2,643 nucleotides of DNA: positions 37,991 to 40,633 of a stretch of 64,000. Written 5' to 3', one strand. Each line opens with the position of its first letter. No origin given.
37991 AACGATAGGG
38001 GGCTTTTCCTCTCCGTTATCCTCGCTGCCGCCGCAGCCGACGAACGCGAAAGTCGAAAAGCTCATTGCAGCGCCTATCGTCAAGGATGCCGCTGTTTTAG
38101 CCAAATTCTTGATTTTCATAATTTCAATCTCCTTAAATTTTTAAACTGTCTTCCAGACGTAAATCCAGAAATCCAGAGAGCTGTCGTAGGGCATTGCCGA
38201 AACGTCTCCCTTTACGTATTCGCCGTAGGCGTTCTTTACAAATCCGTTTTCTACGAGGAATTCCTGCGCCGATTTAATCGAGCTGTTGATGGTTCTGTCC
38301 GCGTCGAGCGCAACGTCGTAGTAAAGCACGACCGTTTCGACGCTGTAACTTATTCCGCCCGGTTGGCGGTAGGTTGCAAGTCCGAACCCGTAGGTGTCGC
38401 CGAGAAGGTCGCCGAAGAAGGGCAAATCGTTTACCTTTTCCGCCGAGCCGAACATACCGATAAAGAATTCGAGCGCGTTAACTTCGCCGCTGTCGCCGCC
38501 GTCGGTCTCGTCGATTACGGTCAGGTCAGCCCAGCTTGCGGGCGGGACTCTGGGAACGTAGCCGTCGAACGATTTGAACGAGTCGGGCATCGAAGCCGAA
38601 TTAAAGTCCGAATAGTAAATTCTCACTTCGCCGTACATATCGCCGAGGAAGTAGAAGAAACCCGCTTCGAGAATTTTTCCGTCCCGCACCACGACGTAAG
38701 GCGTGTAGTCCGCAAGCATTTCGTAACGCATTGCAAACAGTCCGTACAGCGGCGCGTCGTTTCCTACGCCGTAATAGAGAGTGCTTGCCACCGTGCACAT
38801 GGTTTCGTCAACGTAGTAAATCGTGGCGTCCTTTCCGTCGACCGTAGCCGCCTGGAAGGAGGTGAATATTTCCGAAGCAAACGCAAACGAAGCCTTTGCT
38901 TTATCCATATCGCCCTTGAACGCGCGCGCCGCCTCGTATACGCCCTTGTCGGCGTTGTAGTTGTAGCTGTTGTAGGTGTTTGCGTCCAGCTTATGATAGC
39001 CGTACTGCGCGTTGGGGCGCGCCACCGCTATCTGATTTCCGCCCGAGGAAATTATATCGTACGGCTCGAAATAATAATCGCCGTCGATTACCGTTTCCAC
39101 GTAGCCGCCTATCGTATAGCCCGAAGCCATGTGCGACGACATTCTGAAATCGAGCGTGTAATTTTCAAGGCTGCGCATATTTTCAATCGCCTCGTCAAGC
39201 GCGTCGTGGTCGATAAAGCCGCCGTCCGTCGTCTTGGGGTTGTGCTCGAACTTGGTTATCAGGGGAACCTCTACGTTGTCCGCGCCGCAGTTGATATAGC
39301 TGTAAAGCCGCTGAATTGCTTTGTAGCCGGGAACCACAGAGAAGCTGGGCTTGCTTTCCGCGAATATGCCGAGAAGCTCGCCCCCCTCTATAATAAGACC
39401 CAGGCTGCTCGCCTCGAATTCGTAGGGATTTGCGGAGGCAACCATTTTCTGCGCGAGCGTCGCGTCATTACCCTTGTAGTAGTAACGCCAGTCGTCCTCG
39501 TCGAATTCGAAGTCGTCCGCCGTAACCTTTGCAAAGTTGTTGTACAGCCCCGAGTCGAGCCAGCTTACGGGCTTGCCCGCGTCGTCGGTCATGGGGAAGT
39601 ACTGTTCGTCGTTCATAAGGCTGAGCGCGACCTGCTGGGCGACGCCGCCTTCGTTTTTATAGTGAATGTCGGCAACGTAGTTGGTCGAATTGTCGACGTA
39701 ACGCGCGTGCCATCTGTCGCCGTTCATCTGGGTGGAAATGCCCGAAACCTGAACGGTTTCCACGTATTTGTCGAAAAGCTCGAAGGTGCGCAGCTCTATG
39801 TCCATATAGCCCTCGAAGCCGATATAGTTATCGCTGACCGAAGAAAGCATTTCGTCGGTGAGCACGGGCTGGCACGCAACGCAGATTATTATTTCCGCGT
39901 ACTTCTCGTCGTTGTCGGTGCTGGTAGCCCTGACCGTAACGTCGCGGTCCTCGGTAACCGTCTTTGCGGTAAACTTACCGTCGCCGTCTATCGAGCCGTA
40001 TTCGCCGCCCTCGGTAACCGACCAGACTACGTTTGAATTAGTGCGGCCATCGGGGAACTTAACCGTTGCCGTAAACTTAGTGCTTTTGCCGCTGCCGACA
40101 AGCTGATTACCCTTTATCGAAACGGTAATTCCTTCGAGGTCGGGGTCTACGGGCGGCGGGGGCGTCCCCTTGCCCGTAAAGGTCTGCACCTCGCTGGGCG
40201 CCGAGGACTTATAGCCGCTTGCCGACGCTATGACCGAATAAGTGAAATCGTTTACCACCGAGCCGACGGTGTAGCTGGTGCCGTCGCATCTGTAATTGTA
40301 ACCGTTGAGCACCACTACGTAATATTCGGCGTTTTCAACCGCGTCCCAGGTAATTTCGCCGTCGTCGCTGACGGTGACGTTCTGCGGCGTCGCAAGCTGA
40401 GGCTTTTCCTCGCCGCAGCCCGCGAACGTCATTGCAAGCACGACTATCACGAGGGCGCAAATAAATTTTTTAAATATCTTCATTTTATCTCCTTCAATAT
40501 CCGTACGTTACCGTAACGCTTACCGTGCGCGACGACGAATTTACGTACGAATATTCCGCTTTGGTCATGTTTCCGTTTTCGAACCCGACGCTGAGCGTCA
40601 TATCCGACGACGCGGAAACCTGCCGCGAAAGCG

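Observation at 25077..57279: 32 kb single-operon array linking an Opp peptide importer, a giant S8 protease and about 8,200 aa of lipoproteins with largely unassignable domains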

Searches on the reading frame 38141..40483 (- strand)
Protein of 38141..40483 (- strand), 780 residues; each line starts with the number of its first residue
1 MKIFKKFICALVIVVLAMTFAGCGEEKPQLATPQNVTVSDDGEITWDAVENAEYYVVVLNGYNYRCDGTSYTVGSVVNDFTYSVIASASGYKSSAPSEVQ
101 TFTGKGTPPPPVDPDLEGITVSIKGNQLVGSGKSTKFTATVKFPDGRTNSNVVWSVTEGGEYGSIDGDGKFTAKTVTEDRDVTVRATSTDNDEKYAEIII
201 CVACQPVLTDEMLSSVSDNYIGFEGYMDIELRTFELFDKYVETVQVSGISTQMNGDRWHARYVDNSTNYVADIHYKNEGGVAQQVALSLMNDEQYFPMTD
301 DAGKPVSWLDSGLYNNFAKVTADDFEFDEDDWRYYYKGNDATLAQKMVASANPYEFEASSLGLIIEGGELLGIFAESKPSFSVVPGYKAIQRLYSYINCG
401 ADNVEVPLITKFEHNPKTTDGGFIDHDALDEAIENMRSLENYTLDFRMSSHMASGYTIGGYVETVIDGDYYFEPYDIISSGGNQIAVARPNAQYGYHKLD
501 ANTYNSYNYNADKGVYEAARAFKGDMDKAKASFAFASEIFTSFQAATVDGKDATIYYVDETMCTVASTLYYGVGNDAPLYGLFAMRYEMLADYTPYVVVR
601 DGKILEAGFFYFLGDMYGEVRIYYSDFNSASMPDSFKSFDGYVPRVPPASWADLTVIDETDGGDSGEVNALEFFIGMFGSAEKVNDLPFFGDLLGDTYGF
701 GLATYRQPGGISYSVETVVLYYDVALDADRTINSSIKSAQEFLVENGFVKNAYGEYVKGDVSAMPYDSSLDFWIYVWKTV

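Call 5: search_protein_families(library=pfam, proteins=[window:38141-40483:-], max_evalue=0.01)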
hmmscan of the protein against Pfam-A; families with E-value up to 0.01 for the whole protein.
window:38141-40483:- (780 aa): 0 families

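Call 11: find_encoding_contigs(protein=window:38141-40483:-, flank=10000, max_places=6)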
Protein window:38141-40483:- (780 aa): 11 contigs read that carry it; 5 places shown.
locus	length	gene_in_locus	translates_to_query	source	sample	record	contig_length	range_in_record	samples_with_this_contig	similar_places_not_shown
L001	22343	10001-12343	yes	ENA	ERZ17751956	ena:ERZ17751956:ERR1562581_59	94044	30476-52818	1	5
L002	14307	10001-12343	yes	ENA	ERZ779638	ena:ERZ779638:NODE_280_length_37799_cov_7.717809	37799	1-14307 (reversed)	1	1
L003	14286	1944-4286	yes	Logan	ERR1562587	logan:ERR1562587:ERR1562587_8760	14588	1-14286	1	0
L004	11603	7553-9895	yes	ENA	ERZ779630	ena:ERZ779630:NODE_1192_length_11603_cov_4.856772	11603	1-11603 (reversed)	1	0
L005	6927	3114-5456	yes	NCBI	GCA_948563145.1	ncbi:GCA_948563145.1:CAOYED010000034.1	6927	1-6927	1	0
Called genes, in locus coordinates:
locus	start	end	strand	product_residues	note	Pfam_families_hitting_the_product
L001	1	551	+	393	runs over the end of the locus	PF00005:ABC_tran, PF08352:oligo_HPY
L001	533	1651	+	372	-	PF00005:ABC_tran, PF08352:oligo_HPY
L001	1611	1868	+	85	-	-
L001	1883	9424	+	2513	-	PF00082:Peptidase_S8, PF02225:PA, PF13855:LRR_8 (faint), PF21461:HL_N-beta (faint), PF02368:Big_2 (weak), PF13306:LRR_5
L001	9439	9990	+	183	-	-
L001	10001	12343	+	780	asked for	-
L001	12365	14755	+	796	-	-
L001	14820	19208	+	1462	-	PF07523:Big_3 (faint)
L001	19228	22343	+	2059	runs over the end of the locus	PF09479:Flg_new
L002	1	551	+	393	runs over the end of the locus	PF00005:ABC_tran, PF08352:oligo_HPY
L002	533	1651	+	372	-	PF00005:ABC_tran, PF08352:oligo_HPY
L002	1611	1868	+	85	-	-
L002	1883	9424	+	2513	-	PF00082:Peptidase_S8, PF02225:PA, PF13855:LRR_8 (faint), PF21461:HL_N-beta (faint), PF02368:Big_2 (weak), PF13306:LRR_5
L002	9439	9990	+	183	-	-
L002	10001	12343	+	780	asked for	-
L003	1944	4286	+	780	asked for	-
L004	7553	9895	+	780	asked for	-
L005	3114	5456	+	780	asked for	-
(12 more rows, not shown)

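Call 13: search_protein_families(library=ncbifam, proteins=[window:38141-40483:-], max_evalue=0.01)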
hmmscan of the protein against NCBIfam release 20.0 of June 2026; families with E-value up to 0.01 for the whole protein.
window:38141-40483:- (780 aa): 0 families

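Call 14: find_homologous_proteins(query=window:38141-40483:-, max_evalue=0.001)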
Query window:38141-40483:- (780 aa): 95 proteins with E <= 0.001 among 8000 candidates.
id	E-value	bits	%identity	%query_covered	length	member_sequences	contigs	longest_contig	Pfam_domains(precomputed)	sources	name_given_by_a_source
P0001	0.0e+0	1778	100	100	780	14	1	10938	-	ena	-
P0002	0.0e+0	1378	76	100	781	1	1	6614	-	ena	-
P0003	0.0e+0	1291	71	98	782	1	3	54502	-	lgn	-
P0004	0.0e+0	1204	66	100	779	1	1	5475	-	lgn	-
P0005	0.0e+0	1187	66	100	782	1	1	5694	-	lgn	-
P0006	0.0e+0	1176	66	100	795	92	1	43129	-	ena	-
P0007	0.0e+0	1131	64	100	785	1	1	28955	-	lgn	-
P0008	0.0e+0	1123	63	100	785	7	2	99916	-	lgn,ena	-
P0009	0.0e+0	1121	63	100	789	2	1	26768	-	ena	-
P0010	0.0e+0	1118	65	100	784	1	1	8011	-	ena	-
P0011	0.0e+0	1117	63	100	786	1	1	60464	PF02368.25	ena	-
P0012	0.0e+0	1110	64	100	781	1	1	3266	-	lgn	-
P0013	0.0e+0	1106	64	100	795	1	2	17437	-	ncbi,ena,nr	ncbi:MAG: Ig-like domain-containing protein [Clostridia bacterium]|nr:Ig-like domain-containing prot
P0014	0.0e+0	1098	63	100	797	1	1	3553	-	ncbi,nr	ncbi:MAG: hypothetical protein NC489_42575 [Ruminococcus flavefaciens]|nr:hypothetical protein [Rumi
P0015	0.0e+0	1098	63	100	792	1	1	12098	-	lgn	-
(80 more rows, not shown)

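Call 16: find_related_loci(query=A1, collection=genome_contigs, flank=10000)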
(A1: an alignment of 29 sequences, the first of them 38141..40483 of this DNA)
Query A1 (780 aa) in genome_contigs; peptide patterns used: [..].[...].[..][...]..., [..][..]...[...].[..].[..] (x = any residue, [..] = any of these).
410 stretches matched a pattern; 110 encode a relative of the query (tblastn E <= 1e-3); the best 80 are kept; 80 distinct loci.
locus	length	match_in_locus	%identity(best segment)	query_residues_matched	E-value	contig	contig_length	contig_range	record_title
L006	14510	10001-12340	98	1-780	0e+0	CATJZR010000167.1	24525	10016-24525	MAG: uncultured Eubacteriales bacterium isolate iMGMC-975_1678881633 genome assembly, contig: MegahitA5_19774, whole gen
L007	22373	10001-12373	66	1-780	0e+0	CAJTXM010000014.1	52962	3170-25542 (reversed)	MAG TPA_asm: uncultured Christensenella sp. isolate MGBC123009 genome assembly, contig: MGBC123009.14, whole genome shot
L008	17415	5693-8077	64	1-780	0e+0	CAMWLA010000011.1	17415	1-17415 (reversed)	MAG TPA_asm: uncultured Clostridia bacterium isolate SRR14411335_bin.3_metawrap_v1.3_MAG genome assembly, contig: NODE.4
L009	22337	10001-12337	44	1-778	0e+0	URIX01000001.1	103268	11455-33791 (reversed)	uncultured Clostridiales bacterium isolate UMGS1042 genome assembly, contig: NODE_4_length_103268_cov_4.87257, whole gen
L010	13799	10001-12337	44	1-778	0e+0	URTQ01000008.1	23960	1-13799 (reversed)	uncultured Clostridiales bacterium isolate UMGS1331 genome assembly, contig: NODE_95_length_23960_cov_5.551182, whole ge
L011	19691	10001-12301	45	3-778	0e+0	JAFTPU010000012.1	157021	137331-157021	MAG: Clostridia bacterium isolate RGIG4039 Roe_deer_Cecum-5__c524033, whole genome shotgun sequence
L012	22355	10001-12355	44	1-778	0e+0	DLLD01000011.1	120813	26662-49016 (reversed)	MAG TPA_asm: Christensenella sp. UBA7571 UBA7571_contig_82, whole genome shotgun sequence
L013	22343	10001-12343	44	2-778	0e+0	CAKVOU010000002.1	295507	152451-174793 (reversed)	MAG: uncultured Eubacteriales bacterium isolate REFINED_METABAT215_TOP10_CONTIGS_1500_ASSEMBLY_K77_MERGED__Hadza_MoBio_h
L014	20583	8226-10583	43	1-778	0e+0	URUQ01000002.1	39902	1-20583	uncultured Clostridiales bacterium isolate UMGS1366 genome assembly, contig: NODE_85_length_39902_cov_7.009135, whole ge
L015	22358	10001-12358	44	1-778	0e+0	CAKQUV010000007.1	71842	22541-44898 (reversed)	MAG: uncultured Clostridia bacterium isolate REFINED_METABAT215_TOP10_CONTIGS_1500_ASSEMBLY_K77_MERGED__Hadza_PheChl_Fib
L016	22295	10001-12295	43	1-778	0e+0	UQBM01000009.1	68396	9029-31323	uncultured Mollicutes bacterium isolate UMGS116 genome assembly, contig: NODE_83_length_68396_cov_46.268975, whole genom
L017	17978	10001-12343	44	4-778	0e+0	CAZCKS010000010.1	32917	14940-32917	MAG TPA_asm: uncultured Bacteroides sp. isolate SRP225648_co1_549 genome assembly, contig: NODE_2704_length_32917_cov_49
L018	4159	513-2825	42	4-778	0e+0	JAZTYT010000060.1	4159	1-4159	MAG: Christensenellaceae bacterium isolate T1900045325_YK20190014.MAGScoT_cleanbin_000041 SGB_6438_k141_817113, whole ge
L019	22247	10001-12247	44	22-778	0e+0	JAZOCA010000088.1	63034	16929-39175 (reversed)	MAG: Christensenellaceae bacterium isolate T1900044757_TS20190223.MAGScoT_cleanbin_000032 SGB_2307_k141_1849498, whole g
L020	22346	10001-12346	42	1-778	0e+0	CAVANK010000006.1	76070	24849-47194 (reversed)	Butyrivibrio crossotus isolate H07606-L1_cleanbin_000015 genome assembly, contig: Spades_H07606-L1_contig_155, whole gen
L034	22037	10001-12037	45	85-778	2e-176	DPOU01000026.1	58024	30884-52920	MAG TPA_asm: Acholeplasmatales bacterium isolate UBA11505 contig_2956, whole genome shotgun sequence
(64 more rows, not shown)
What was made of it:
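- All source genomes are animal-gut MAGs (call 16). The block is conserved in MAGs whose record names point to mouse, human, chicken, ruminant and rabbit guts (call 16).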

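Call 28: predict_structure(alignment_id=A1)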
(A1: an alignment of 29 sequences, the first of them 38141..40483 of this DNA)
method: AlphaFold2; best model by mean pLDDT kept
length: 780 residues; sequences in the alignment: 29
mean_pLDDT: 85.7   pTM: 0.60
mean pLDDT of the five models: 85.7, 84.8, 84.7, 82.5, 82.3
residues with pLDDT >= 90: 391; 70-90: 317; 50-70: 56; < 50: 16
segments of 3 or more residues with pLDDT < 50: 18-25, 107-111
pLDDT, mean of each block of 10 residues (from residue 1): 53 53 57 91 91 91 89 84 91 91 63 65 87 91 84 93 92 89 93 89 89 90 93 77 87 95 71 92 88 87 86 91 91 88 91 90 88 92 79 94 89 85 89 90 91 85 90 90 86 91 90 91 74 81 90 92 74 62 73 88 92 84 93 90 88 90 82 93 92 85 89 90 74 86 93 88 89 91
secondary structure, 60 per line:
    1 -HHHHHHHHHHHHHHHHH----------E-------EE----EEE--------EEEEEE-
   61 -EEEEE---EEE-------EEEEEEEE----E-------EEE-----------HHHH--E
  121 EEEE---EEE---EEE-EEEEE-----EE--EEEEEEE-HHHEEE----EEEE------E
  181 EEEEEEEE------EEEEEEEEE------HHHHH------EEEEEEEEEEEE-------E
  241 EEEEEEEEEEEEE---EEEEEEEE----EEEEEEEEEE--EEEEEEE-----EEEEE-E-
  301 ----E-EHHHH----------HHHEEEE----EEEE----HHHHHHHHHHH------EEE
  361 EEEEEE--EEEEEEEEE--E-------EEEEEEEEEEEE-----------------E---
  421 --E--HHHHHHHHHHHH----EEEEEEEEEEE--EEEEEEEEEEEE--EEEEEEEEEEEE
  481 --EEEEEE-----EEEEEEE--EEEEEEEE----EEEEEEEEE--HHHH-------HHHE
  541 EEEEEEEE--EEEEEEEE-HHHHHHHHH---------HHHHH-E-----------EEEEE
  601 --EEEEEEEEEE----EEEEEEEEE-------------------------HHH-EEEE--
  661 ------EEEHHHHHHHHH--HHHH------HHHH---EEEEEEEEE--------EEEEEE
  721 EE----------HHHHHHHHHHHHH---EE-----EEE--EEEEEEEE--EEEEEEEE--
elements in order (helices of 4 or more, strands of 3 or more residues): H2-18 E43-45 E54-59 E62-66 E70-72 E80-87 E100-102 H114-117 E120-124 E128-130 E134-136 E138-142 E152-158 E163-165 E170-173 E180-188 E195-203 H210-214 E221-232 E240-253 E257-264 E269-278 E281-287 E293-297 H308-311 E325-328 E333-336 H341-351 E358-366 E369-377 E388-399 H426-437 E442-452 E455-466 E469-480 E483-488 E494-500 E503-510 E515-523 H526-529 E540-548 E551-558 H560-568 H578-582 E596-600 E603-612 E617-625 E655-658 E667-669 H670-678 H681-684 H691-694 E698-706 E715-722 H733-745 E756-758 E761-768 E771-778

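Call 31: fold_search(model_id=the predicted structure, library=pdb)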
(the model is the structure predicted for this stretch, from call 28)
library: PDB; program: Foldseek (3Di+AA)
matches with E <= 10: 1306; with E <= 0.001: 65
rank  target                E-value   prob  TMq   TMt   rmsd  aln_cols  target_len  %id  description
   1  9oyz_B                1.4e-07  0.99  0.12  0.10  33.1       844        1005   10  Cryo-EM structure of chicken ROS1 in apo-state. Cryo-EM refinement is focused on the "head" region of chicken ROS1. (released 2026-02-25)
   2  9oz6_B                2.1e-07  0.99  0.12  0.10  33.6       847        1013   10  Cryo-EM structure of 1:1 chicken ROS1 and chicken NEL complex. (released 2026-02-25)
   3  9ozc_A                1.2e-06  0.99  0.12  0.08  32.7       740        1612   11  Cryo-EM structure of 1:2:1 ROS1/NEL/NICOL holo-complex, conformation 1. (released 2026-02-25)
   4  10ft_A                1.4e-06  1.00  0.12  0.15  26.0       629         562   10  Cryo-EM structure of receptor tyrosine kinase ROS1 in complex with NELL2 (released 2026-02-25)
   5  9pvp                  6.2e-06  0.98  0.12  0.07  31.0       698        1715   10  Cryo-EM structure of receptor tyrosine kinase ROS1 extracellular domain (released 2026-02-25)
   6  9g93_A                8.8e-06  0.99  0.11  0.14  27.4       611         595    9  CryoET structure of the in vitro grown Bacillus anthracis Sap S-layer (released 2024-12-18)
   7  5yvf_B                1.6e-05  0.96  0.09  0.18  23.9       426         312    8  Crystal structure of BFA1 (released 2018-08-08)
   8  9hcj_10               2.2e-05  0.54  0.09  0.05  36.9      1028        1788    8  D. discoideum nuclear pore complex (released 2024-12-25)
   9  5yvf_C                2.8e-05  0.96  0.10  0.19  24.0       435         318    7  Crystal structure of BFA1 (released 2018-08-08)
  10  2ice_A                3.8e-05  0.94  0.11  0.13  30.8       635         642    7  CRIg bound to C3c (released 2006-11-07)
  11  7stz_D                5.1e-05  0.98  0.10  0.18  31.5       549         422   10  Crystal Structure of Human E-cadherin EC1-5 bound by mouse monoclonal antibody Fab mAb-1_19A11 (released 2022-01-26)
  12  3mh8_A                5.4e-05  1.00  0.16  0.49  10.7       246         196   11  Crystal structure of LprG from Mycobacterium tuberculosis (released 2010-09-01)
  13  7r5k_10               5.4e-05  0.47  0.09  0.05  33.1       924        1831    8  Human nuclear pore complex (constricted) (released 2022-06-22)
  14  3mha_A                6.8e-05  1.00  0.14  0.44  10.3       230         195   10  Crystal structure of LprG from Mycobacterium tuberculosis bound to PIM (released 2010-09-01)
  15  2zuy                  8.3e-05  0.72  0.08  0.10  30.3       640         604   11  Crystal structure of exotype rhamnogalacturonan lyase YesX (released 2009-02-03)
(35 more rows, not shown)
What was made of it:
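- The g10 model gives weak Foldseek matches to the B. anthracis Sap S-layer protein (E 9e-6, but TM about 0.1; call 31). The S-layer matches have very low TM-scores and reflect generic Ig-like strings (call 31).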

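Call 44: search_protein_representatives(alignment_id=A1)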
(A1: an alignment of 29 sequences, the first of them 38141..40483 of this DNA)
Query: 29 sequences, 772 profile positions. Proteins with E-value up to 0.001 (for the whole library): 10893; up to 1e-10: 3334; up to 1e-30: 432. The best 150 are listed.
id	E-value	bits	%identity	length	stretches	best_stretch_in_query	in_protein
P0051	0.0e+00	1070.7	-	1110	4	27-770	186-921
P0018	0.0e+00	1053.2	-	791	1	1-772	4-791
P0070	8.1e-299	1010.0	-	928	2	28-770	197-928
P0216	8.0e-291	983.6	-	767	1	1-769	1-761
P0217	1.6e-287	972.7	-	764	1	2-769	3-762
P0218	3.4e-284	961.7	-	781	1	1-771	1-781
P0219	3.1e-280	948.6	-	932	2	1-771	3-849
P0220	3.5e-280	948.4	-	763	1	1-770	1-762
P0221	3.3e-279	945.2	-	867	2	28-770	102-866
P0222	3.4e-273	925.3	-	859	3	3-674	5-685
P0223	3.5e-271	918.6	-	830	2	103-770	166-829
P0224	7.2e-271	917.6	-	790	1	1-770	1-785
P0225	7.3e-271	917.6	-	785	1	1-771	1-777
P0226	4.2e-270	915.1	-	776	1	2-771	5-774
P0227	4.3e-270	915.1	-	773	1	1-771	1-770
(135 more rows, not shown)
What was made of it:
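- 38141..40483 (-): g10: 780-aa lipoprotein. Fn3-like and Big_2 domains, followed by three beta-rich modules with only local LprG/LppX-like similarity. calls 14, 28, 31, 44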
